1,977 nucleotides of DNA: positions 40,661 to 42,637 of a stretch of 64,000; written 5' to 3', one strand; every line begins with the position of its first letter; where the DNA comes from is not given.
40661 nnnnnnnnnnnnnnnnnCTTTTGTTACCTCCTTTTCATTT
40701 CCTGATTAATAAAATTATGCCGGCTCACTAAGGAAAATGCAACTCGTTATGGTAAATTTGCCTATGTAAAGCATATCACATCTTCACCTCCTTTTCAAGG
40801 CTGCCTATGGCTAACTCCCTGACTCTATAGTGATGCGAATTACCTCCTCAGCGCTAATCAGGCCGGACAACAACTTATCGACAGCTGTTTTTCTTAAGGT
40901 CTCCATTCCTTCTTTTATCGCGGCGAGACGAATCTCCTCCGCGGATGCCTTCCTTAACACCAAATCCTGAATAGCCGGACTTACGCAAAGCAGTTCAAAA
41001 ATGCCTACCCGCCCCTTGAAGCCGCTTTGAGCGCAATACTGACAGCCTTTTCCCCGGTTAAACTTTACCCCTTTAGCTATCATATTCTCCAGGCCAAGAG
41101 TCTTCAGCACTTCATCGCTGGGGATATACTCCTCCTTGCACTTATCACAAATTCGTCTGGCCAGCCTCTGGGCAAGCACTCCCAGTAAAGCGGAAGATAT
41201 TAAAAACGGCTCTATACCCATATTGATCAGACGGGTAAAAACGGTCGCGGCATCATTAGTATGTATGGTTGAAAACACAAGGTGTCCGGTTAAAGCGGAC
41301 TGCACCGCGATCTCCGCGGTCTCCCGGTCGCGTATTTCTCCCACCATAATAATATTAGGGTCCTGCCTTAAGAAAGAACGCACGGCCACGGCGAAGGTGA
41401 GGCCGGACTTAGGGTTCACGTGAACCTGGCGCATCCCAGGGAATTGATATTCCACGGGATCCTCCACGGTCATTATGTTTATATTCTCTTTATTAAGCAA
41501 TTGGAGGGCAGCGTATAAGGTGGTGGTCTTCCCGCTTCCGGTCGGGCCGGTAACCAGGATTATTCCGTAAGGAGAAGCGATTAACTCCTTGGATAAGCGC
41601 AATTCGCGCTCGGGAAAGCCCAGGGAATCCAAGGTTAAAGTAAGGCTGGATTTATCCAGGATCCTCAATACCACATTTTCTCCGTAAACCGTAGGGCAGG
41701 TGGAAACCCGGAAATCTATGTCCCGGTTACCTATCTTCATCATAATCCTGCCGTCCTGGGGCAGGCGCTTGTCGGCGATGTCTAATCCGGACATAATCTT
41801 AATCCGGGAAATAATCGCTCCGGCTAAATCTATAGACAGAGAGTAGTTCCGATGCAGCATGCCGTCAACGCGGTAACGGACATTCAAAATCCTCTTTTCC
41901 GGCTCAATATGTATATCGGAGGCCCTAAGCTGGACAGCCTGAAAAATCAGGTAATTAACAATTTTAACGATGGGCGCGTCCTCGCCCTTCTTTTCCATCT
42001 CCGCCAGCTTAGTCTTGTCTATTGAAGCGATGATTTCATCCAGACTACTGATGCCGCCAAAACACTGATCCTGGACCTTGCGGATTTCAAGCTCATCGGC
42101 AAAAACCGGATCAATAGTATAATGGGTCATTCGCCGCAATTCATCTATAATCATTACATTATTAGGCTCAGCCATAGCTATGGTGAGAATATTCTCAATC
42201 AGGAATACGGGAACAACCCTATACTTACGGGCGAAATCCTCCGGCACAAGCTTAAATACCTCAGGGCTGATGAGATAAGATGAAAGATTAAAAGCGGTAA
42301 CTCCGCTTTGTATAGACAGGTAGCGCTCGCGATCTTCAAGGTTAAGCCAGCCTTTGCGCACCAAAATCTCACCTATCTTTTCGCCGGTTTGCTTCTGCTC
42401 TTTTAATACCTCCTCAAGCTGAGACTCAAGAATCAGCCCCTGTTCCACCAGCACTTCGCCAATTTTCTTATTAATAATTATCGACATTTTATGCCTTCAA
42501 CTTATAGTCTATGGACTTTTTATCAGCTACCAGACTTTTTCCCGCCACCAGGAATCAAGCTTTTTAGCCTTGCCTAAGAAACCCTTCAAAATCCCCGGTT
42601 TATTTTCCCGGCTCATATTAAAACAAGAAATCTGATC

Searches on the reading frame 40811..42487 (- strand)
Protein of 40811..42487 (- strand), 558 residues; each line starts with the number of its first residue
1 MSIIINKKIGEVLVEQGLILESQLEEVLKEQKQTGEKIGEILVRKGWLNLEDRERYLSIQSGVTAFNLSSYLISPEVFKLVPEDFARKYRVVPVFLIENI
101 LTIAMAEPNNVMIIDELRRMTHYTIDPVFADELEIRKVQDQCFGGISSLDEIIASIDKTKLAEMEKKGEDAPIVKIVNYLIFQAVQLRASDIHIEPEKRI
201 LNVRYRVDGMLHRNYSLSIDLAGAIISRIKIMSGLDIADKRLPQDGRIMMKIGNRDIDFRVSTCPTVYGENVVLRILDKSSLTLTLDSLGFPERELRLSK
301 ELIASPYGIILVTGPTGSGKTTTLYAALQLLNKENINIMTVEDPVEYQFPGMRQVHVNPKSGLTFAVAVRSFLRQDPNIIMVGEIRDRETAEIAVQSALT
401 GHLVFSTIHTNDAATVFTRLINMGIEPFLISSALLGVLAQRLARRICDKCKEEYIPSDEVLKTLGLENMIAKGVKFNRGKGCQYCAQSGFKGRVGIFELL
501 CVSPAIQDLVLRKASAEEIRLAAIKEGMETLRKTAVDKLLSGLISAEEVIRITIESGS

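Call 22: list_cluster_members(proteins=[window:40811-42487:-, window:38111-38617:-, window:37439-38008:-, window:34435-35415:-])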
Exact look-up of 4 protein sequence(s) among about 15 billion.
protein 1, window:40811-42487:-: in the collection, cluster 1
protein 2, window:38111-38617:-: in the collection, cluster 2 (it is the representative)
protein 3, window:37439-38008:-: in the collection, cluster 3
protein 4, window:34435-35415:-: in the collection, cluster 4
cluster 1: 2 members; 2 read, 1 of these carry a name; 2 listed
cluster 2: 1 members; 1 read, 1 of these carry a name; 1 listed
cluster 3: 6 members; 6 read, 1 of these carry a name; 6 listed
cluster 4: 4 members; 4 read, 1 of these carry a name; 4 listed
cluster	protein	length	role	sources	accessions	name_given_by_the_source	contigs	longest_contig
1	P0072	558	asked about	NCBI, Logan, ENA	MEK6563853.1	MAG: ATPase, T2SS/T4P/T4SS family [Candidatus Omnitrophota bacterium]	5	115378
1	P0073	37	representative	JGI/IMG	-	-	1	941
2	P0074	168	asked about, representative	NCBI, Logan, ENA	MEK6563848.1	MAG: prepilin-type N-terminal cleavage/methylation domain-containing protein [Candidatus ...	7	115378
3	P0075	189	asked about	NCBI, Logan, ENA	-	-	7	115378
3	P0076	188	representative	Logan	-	-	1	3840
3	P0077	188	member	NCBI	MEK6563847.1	MAG: LamG domain-containing protein [Candidatus Omnitrophota bacterium]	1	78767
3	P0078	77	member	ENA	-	-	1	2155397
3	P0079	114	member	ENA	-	-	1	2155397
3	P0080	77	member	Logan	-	-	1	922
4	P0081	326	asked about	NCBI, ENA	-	-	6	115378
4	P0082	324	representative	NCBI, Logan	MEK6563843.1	MAG: glycosyltransferase family 2 protein [Candidatus Omnitrophota bacterium]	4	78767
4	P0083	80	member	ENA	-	-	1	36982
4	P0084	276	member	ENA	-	-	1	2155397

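Call 24: find_encoding_contigs(protein=P0079, flank=6000, max_places=4)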
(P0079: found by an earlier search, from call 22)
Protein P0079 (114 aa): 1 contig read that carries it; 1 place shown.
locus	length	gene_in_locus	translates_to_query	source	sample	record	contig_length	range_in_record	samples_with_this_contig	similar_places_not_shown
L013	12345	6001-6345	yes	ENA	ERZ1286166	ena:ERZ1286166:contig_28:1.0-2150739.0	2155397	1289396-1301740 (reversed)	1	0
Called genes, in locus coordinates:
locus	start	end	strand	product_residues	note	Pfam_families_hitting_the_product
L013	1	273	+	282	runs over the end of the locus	PF03958:Secretin_N (weak), PF00263:Secretin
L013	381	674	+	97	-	-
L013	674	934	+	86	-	-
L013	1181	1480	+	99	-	-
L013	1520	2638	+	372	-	PF05157:MshEN, PF13401:AAA_22 (faint), PF00437:T2SSE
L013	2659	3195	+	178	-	PF00437:T2SSE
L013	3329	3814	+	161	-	PF07963:N_methyl (weak), PF22434:PilW_C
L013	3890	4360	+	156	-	PF08334:T2SSG (weak), PF22434:PilW_C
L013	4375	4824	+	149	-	-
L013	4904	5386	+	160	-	-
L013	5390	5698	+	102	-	PF07963:N_methyl (weak)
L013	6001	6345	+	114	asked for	-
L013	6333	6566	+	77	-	PF13385:Laminin_G_3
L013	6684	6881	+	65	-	-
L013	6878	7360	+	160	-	-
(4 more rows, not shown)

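Call 25: find_encoding_contigs(protein=P0076, flank=6000, max_places=4)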
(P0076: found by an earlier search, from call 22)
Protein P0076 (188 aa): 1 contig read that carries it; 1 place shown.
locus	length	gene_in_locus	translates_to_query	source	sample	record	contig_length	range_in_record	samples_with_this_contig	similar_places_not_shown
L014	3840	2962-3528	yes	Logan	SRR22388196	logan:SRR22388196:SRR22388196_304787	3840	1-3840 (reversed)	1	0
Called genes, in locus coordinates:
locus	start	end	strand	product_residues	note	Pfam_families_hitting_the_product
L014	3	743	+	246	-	?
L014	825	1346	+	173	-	PF07963:N_methyl, PF22434:PilW_C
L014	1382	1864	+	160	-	PF07963:N_methyl (weak)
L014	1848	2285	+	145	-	-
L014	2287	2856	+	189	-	-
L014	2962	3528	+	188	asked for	PF13385:Laminin_G_3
